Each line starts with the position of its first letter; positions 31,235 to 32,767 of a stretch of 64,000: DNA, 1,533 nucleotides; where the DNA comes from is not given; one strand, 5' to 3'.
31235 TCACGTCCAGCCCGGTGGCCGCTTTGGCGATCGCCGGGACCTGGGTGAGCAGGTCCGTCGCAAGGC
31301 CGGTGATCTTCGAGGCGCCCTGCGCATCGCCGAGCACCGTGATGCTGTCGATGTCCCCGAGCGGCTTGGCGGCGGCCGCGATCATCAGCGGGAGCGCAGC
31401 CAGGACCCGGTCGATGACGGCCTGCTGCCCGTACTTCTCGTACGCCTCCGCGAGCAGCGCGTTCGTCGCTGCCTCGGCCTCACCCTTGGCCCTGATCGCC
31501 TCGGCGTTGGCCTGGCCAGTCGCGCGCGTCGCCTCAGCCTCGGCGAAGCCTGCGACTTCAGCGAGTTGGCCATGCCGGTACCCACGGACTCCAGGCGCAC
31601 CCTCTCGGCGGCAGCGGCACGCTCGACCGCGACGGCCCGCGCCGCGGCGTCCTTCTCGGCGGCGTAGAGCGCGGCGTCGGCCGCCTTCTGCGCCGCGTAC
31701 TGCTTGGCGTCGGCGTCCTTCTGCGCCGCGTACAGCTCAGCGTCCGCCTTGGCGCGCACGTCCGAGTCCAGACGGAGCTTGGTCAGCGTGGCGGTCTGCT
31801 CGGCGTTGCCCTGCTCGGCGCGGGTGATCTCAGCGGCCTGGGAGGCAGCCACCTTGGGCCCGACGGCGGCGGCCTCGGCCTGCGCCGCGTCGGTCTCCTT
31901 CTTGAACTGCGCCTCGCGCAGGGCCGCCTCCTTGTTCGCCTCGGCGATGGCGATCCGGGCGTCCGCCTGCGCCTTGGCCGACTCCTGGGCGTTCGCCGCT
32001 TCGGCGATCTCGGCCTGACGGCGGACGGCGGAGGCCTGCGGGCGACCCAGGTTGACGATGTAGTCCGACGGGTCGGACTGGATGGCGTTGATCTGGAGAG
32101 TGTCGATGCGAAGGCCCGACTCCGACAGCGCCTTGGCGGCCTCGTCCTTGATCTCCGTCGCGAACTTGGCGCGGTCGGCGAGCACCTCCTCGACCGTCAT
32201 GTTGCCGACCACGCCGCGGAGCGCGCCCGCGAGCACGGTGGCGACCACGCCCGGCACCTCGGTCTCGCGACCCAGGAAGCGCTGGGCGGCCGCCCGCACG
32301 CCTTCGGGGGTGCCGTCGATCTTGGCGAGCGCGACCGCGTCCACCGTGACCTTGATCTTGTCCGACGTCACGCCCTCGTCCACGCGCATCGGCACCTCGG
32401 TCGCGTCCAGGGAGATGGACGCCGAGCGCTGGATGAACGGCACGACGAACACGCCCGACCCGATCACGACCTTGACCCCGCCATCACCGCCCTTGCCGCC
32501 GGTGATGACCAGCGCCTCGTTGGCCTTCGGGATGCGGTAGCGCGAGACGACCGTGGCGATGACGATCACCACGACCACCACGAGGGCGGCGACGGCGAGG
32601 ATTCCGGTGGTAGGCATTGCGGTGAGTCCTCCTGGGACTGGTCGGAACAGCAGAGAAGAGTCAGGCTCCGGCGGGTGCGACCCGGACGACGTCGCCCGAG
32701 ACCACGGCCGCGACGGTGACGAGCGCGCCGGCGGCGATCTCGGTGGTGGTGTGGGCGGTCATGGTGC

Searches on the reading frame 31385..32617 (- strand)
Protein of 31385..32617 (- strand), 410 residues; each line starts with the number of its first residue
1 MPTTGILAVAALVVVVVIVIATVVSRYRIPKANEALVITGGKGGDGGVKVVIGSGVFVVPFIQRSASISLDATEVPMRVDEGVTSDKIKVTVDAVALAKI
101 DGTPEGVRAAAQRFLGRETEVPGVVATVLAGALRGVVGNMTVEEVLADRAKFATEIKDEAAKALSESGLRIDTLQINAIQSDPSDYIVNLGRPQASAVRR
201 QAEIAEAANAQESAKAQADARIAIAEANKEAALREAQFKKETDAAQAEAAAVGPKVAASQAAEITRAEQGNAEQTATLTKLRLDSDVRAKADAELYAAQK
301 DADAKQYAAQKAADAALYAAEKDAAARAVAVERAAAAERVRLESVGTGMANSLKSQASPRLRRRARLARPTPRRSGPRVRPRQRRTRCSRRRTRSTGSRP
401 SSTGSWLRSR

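Call 79: search_protein_families(library=pfam, proteins=[window:31385-32617:-], max_evalue=0.001)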
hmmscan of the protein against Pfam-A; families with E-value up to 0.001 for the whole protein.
window:31385-32617:- (410 aa): 1 family
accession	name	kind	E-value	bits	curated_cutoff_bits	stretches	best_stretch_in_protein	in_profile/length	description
PF01145.31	Band_7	-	1.2e-26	94.2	23.6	1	32-208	5-173/176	SPFH domain / Band 7 family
